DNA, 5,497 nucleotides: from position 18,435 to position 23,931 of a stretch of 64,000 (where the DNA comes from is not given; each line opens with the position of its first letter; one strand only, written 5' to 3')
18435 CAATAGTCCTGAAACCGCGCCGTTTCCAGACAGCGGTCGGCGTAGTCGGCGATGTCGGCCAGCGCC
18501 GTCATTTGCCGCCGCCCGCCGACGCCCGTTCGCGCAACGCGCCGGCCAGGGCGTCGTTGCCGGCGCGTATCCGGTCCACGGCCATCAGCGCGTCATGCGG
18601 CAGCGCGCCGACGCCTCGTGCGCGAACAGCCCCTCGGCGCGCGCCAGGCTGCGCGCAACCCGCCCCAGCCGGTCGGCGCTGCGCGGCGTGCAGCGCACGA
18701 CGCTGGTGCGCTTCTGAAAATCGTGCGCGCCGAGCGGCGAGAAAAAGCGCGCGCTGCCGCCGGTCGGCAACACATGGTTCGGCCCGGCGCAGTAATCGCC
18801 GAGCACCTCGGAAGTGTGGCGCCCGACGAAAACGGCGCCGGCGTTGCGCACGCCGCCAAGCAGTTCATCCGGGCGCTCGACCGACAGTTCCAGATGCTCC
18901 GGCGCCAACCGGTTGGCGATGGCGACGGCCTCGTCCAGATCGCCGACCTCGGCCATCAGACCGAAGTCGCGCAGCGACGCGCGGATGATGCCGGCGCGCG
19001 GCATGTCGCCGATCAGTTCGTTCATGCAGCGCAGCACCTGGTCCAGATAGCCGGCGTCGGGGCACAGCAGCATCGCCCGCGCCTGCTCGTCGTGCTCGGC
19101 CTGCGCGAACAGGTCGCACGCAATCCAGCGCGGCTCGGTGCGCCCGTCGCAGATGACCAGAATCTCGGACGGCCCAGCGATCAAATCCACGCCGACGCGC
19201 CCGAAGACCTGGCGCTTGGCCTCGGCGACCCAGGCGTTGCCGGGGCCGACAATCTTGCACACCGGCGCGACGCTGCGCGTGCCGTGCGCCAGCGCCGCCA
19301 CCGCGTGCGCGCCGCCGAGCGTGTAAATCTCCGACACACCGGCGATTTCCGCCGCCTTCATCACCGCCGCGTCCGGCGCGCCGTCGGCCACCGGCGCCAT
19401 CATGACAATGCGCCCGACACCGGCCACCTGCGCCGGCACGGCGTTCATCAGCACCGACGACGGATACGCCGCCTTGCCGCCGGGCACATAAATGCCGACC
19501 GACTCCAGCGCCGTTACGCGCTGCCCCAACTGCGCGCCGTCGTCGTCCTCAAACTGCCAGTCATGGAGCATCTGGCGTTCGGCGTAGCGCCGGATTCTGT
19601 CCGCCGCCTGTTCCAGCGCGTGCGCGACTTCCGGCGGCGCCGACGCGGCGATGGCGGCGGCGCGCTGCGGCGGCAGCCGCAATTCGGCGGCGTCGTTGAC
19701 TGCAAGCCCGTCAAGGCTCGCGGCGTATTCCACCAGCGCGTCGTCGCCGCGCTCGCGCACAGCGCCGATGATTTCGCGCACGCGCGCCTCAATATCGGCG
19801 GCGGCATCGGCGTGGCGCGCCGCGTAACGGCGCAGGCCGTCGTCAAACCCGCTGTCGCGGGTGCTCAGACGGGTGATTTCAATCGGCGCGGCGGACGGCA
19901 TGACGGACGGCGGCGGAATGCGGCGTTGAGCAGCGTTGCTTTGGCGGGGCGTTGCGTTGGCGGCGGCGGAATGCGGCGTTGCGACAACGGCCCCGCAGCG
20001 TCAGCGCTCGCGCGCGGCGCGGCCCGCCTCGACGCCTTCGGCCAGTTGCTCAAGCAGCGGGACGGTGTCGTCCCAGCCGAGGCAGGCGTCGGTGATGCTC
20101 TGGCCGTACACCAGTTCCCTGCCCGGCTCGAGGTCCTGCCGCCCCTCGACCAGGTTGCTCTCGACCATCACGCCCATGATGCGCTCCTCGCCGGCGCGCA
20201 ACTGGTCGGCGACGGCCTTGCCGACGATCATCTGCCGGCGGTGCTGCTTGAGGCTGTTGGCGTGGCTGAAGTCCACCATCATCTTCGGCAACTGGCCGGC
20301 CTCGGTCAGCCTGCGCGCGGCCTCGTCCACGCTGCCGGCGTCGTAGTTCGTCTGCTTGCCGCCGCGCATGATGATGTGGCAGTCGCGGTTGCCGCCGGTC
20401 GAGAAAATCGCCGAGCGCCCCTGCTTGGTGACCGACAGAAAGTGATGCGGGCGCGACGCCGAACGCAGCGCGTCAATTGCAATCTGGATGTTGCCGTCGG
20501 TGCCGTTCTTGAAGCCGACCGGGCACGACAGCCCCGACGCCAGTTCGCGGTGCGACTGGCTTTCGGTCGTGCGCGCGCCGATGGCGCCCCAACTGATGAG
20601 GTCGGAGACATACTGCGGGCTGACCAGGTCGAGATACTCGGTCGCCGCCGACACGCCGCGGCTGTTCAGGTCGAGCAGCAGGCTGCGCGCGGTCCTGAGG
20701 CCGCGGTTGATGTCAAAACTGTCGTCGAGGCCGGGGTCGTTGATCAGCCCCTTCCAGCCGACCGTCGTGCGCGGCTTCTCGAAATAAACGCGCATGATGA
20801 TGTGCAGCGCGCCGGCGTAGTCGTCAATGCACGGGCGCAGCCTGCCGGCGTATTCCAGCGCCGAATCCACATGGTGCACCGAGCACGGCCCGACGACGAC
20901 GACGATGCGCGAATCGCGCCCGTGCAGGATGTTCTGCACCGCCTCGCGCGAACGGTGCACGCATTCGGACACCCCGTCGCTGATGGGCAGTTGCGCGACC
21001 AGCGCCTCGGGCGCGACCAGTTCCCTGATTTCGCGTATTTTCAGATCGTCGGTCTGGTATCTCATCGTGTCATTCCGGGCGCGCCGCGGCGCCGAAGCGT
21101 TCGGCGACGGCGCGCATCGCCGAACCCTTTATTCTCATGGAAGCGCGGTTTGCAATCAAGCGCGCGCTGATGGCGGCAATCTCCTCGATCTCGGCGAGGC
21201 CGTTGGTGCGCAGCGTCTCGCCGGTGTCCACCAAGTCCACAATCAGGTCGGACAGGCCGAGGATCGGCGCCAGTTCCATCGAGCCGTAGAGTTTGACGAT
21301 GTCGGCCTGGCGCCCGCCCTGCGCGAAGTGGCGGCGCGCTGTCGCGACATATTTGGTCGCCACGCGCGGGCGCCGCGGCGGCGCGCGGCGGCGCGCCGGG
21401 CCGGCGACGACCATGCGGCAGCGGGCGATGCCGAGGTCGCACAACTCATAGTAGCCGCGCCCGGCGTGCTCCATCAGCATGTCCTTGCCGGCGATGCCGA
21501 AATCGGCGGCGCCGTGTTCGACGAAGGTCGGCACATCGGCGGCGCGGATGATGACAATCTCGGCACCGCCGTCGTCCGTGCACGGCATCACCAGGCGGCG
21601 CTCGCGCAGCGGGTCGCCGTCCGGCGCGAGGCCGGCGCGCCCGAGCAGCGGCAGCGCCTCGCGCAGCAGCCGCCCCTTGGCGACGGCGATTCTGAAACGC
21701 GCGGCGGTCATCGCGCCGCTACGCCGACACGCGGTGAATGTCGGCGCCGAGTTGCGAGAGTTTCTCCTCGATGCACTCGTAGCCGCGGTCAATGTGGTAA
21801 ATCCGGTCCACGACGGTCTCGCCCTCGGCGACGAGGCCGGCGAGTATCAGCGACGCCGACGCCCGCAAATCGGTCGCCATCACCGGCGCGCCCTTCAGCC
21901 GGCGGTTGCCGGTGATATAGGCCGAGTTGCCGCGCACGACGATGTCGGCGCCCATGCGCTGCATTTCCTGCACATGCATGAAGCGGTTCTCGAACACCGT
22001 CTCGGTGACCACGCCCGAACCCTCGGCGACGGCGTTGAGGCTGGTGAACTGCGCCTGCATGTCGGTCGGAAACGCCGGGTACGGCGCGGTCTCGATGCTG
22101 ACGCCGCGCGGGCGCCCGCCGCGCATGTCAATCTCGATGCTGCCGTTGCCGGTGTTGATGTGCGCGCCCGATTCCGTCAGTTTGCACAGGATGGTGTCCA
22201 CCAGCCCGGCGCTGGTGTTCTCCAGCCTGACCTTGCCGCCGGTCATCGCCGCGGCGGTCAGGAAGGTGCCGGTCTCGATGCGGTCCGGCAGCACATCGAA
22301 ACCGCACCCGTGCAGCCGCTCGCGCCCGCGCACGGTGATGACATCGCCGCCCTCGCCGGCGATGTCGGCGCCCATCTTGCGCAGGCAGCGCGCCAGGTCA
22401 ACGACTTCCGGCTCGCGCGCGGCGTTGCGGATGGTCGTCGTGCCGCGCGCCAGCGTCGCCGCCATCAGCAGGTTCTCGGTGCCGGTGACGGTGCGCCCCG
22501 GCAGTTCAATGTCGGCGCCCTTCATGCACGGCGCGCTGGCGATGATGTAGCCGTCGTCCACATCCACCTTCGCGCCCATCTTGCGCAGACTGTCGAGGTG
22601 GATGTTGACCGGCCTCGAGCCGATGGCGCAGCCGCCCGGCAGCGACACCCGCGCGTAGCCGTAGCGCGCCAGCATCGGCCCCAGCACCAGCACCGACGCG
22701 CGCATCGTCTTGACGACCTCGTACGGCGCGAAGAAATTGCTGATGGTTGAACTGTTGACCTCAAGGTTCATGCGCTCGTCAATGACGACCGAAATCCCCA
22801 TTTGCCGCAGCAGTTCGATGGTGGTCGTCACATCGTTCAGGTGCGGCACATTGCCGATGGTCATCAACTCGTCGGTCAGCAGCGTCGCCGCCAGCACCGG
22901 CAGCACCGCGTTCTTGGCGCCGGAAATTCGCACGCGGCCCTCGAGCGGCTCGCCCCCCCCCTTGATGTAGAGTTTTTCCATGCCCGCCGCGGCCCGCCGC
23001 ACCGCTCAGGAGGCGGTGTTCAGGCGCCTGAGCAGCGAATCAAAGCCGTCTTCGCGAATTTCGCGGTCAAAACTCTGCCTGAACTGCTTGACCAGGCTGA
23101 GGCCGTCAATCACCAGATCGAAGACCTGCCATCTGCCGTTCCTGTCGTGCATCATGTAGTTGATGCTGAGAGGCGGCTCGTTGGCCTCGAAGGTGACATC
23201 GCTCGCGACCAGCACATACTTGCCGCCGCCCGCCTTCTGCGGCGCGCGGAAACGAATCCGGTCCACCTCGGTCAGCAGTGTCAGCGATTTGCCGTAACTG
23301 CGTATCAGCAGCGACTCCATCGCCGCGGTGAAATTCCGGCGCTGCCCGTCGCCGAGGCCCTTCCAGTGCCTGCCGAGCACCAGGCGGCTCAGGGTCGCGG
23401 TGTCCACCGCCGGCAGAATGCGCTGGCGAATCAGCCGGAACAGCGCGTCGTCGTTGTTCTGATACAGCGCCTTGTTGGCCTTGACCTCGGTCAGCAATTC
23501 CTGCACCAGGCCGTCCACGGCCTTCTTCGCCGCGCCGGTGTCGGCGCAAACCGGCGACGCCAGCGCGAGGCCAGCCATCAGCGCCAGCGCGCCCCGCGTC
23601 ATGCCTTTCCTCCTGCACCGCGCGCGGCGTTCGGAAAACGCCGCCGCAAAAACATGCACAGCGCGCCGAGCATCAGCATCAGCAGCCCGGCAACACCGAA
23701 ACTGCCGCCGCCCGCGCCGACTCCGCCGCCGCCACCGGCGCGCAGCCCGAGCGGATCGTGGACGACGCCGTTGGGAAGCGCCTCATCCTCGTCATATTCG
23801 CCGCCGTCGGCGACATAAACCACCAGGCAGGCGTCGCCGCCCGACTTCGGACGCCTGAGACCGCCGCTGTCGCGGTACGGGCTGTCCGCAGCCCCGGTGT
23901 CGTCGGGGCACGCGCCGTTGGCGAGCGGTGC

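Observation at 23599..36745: Single 12.8-kb gene for a 4267-aa Calx-beta/TSP3 repeat surface protein with a sortase-class C-terminal tail, wedged between an orphan mlaC and a tRNA-Pro/Arg/His cluster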

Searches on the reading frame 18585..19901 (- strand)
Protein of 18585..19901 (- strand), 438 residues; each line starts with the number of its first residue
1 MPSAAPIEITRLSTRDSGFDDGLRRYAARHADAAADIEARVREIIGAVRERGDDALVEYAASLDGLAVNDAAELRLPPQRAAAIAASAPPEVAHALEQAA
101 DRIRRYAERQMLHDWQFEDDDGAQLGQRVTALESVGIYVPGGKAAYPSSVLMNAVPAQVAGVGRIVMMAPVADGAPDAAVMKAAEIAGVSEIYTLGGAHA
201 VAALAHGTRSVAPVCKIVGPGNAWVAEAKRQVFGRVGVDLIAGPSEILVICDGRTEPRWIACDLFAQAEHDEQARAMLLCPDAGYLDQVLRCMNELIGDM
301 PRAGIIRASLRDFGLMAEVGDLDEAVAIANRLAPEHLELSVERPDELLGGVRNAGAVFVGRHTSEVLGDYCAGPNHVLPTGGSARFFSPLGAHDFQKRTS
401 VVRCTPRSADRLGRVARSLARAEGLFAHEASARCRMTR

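Call 8: search_protein_families(library=pfam, proteins=[window:18585-19901:-], max_evalue=0.0001)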
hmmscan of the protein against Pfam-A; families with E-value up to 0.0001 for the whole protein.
window:18585-19901:- (438 aa): 1 family
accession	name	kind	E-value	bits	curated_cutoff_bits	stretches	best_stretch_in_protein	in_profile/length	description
PF00815.25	Histidinol_dh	-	1.3e-152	509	27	1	29-436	3-411/411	Histidinol dehydrogenase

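Call 17: find_encoding_contigs(protein=window:18585-19901:-, flank=10000, max_places=6)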
Protein window:18585-19901:- (438 aa): 4 contigs read that carry it; 1 place shown.
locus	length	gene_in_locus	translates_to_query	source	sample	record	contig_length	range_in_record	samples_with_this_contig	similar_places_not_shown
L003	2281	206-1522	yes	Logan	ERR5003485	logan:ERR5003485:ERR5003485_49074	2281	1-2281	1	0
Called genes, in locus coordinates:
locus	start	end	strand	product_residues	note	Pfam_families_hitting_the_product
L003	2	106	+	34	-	?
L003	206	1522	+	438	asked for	PF00815:Histidinol_dh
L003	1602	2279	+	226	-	?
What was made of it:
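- Tried and rejected: The HisD look-up showed only a 2.3-kb Logan contig, although contigs of up to 0.2-1 Mb carry the same protein (call 17).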

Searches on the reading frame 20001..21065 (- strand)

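Call 8: search_protein_families(library=pfam, proteins=[window:20001-21065:-], max_evalue=0.0001)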
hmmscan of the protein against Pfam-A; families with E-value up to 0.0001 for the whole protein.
window:20001-21065:- (354 aa): 1 family
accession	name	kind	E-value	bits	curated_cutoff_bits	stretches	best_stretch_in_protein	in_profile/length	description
PF00793.26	DAHP_synth_1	-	3.4e-91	305.3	25.5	1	44-337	8-268/270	DAHP synthetase I family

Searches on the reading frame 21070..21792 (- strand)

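Call 8: search_protein_families(library=pfam, proteins=[window:21070-21792:-], max_evalue=0.0001)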
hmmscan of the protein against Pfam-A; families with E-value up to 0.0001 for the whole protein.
window:21070-21792:- (240 aa): 1 family
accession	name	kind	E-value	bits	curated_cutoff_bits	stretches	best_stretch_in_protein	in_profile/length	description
PF01634.23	HisG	-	2.1e-51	174.4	25.5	1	83-233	1-156/158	ATP phosphoribosyltransferase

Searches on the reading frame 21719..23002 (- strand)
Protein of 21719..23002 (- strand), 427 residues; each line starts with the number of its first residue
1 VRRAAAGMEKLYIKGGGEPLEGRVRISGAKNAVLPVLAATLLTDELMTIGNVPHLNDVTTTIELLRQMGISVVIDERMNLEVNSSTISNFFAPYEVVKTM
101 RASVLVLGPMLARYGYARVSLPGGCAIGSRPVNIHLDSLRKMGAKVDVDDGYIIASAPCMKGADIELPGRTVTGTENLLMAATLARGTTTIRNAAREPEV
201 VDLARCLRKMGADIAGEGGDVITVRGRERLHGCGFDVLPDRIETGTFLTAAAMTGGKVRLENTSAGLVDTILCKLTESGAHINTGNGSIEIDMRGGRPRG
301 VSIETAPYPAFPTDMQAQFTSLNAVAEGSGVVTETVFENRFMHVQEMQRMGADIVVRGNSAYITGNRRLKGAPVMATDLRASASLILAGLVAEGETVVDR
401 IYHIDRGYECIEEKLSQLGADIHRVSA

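Call 8: search_protein_families(library=pfam, proteins=[window:21719-23002:-], max_evalue=0.0001)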
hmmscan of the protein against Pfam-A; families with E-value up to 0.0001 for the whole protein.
window:21719-23002:- (427 aa): 1 family
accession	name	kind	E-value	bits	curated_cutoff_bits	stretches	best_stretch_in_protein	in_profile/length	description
PF00275.25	EPSP_synthase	-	2.1e-115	386.2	22.8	1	16-415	3-417/417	EPSP synthase (3-phosphoshikimate 1-carboxyvinyltransferase)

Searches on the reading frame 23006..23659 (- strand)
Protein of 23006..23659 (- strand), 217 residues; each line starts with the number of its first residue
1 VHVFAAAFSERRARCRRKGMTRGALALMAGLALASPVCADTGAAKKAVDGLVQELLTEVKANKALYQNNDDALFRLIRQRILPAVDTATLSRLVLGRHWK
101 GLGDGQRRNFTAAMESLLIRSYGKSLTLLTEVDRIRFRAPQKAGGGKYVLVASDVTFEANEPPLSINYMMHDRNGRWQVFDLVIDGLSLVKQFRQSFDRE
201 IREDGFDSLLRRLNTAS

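Call 8: search_protein_families(library=pfam, proteins=[window:23006-23659:-], max_evalue=0.0001)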
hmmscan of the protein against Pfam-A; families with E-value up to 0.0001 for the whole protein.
window:23006-23659:- (217 aa): 1 family
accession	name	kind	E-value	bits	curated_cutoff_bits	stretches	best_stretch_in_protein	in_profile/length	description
PF05494.18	MlaC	-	2.7e-39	135.1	26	1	51-214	3-165/166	MlaC protein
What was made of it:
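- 23006..23602 (-): mlaC. Its ATG overlaps the giant gene's TGA (ATGA), so it is probably co-transcribed and translationally coupled. Pfam MlaC (call 8).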

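Call 19: find_related_loci(query=window:23006-23602:-, collection=genome_contigs, flank=10000)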
Query window:23006-23602:- (198 aa) in genome_contigs; peptide patterns used: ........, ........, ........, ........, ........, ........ (x = any residue, [..] = any of these).
165 stretches matched a pattern; 1 encode a relative of the query (tblastn E <= 1e-3); 1 distinct loci.
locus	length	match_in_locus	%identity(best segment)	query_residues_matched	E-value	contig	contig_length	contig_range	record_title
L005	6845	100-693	88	1-198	5e-110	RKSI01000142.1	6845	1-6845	MAG: Gammaproteobacteria bacterium isolate PNGst_S_binSS2 scaffold_352, whole genome shotgun sequence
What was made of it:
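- Tried and rejected: The single genome_contigs scan with MlaC found only one MAG contig, which is cut 100 nt upstream of mlaC (call 19).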

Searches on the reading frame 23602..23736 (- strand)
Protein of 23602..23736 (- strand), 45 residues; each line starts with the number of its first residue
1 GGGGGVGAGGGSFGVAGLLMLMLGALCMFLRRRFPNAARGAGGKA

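Call 5: search_protein_families(library=ncbifam, proteins=[window:23602-23736:-], max_evalue=10)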
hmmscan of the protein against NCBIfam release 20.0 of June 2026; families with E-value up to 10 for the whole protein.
window:23602-23736:- (45 aa): 5 families
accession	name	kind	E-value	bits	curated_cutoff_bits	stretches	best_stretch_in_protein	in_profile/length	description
NF058670.1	sorting_LPXTATN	domain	0.045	14.1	32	1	15-33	13-31/32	LPxTATN C-terminal sorting signal domain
TIGR03901.2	MYXO-CTERM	domain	1.3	9.4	20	1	2-33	2-32/34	MYXO-CTERM sorting domain-containing protein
TIGR01167.1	LPXTG_anchor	domain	1.5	9.6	15.9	1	7-33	7-31/34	LPXTG cell wall anchor domain-containing protein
NF038115.1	SVAGG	subfamily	5.3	6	150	1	7-32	383-405/407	SVAGG family GlyGly-CTERM protein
NF058582.1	Microco_LAVTG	domain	7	6.9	27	0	13-33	13-33/34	LAVTG motif-containing sortase-dependent surface protein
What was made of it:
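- On MYXO-CTERM / JDVT-CTERM (Cys-containing tails): MYXO-CTERM scores 9.4 bits against a cut-off of 20 (call 5).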

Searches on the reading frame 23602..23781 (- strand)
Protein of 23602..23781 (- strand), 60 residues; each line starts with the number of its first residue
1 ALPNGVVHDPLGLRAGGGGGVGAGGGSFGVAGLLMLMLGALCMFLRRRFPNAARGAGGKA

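Call 5: search_protein_families(library=ncbifam, proteins=[window:23602-23781:-], max_evalue=10)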
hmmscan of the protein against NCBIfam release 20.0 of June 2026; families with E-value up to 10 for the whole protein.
window:23602-23781:- (60 aa): 2 families
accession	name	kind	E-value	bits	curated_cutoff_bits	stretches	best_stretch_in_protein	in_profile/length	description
NF058670.1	sorting_LPXTATN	domain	0.08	13.3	32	1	30-48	13-31/32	LPxTATN C-terminal sorting signal domain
NF038115.1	SVAGG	subfamily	1.3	7.9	150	1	21-47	382-405/407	SVAGG family GlyGly-CTERM protein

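Call 40: search_protein_families(library=ncbifam, alignment_id=A2, max_evalue=0.05)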
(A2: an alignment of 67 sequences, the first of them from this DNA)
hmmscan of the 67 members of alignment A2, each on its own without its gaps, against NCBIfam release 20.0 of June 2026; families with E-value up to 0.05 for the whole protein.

A. member 1, seq(58 aa): 0 families

B. families by the number of members that match (of 67 scanned): 23 families
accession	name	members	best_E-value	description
NF041766.1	choice_anch_U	17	9.2e-06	choice-of-anchor U domain-containing protein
TIGR03501.1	GlyGly_CTERM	14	0.00027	GlyGly-CTERM sorting domain-containing protein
NF038115.1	SVAGG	11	2.6e-05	SVAGG family GlyGly-CTERM protein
NF033191.4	JDVT-CTERM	8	1.7e-08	JDVT-CTERM domain-containing protein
TIGR03901.2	MYXO-CTERM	7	1.9e-06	MYXO-CTERM sorting domain-containing protein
NF038111.1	rhom_dep_M36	5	6e-07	rhombosortase-dependent M36 family metallopeptidase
TIGR01167.1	LPXTG_anchor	4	0.015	LPXTG cell wall anchor domain-containing protein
TIGR03382.1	GC_trans_RRR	3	0.026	MYXO-CTERM sorting domain-containing protein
NF051874.1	PVV_CTERM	2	0.0072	PVV-CTERM domain-containing choice-of-anchor G protein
NF045529.2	Heimdall-CTERM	2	0.02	Heimdall-CTERM domain-containing surface protein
NF009238.0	PRK12592.1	1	0.0018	putative monovalent cation/H+ antiporter subunit G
NF041742.1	WGxxGxxG_fam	1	0.002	WGxxGxxG family protein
NF011278.0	PRK14685.1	1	0.01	hypothetical protein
TIGR04288.2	CGP_CTERM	1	0.011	CGP-CTERM sorting domain-containing protein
TIGR03867.1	MprA_tail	1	0.014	MprA protease, GlyGly-CTERM protein-sorting domain-containing form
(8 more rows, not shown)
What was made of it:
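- On MYXO-CTERM / JDVT-CTERM (Cys-containing tails): In the 67-tail subset, 8 hit JDVT-CTERM and 7 hit MYXO-CTERM (call 40).
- Of 67 such tails, 14 hit GlyGly_CTERM, 11 hit the SVAGG GlyGly tail and 17 hit choice_anch_U (call 40).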
